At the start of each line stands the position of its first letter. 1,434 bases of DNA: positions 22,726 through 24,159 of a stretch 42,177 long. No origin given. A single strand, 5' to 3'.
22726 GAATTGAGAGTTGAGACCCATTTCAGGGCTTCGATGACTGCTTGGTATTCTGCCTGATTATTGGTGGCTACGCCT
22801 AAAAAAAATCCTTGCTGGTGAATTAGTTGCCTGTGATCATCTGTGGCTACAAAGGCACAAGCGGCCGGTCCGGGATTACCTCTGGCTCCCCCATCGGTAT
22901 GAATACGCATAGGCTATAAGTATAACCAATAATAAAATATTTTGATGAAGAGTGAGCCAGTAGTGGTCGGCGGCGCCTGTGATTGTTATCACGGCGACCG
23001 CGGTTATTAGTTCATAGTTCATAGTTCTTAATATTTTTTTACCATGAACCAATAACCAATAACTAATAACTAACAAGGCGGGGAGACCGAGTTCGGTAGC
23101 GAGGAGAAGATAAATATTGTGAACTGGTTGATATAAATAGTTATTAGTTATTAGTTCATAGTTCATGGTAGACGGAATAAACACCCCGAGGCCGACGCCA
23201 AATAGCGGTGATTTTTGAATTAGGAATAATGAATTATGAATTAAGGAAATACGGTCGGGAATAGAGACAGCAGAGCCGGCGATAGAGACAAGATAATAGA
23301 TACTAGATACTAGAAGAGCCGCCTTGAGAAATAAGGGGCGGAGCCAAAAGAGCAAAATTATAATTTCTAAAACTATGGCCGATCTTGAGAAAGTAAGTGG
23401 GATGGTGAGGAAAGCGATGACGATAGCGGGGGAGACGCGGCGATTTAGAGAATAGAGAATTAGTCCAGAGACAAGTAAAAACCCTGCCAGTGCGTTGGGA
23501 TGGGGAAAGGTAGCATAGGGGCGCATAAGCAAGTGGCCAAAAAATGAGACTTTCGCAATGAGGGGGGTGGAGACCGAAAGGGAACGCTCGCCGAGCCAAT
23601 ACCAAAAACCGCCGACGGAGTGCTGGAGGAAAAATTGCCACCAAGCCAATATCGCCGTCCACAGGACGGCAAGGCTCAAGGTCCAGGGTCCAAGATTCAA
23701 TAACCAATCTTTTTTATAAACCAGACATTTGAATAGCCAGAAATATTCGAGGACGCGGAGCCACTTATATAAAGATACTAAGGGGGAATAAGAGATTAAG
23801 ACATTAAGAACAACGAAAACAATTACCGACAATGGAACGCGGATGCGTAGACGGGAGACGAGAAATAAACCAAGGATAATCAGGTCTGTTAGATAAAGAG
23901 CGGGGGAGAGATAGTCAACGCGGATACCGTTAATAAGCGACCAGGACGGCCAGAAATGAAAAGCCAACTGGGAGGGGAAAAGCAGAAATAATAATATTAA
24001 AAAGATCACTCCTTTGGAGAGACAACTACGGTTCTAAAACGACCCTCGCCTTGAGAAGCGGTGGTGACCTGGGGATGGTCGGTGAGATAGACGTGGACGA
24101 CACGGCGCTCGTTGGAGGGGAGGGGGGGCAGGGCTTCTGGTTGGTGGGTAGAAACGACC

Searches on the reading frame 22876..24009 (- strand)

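Call 94: search_protein_families(library=pfam, proteins=[window:22876-24009:-], max_evalue=0.001)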
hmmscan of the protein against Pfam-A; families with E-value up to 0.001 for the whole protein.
window:22876-24009:- (377 aa): 1 family
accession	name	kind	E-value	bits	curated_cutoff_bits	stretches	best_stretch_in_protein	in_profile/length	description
PF04932.20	Wzy_C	-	5.3e-10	39.7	31.7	1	195-315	2-148/149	O-Antigen ligase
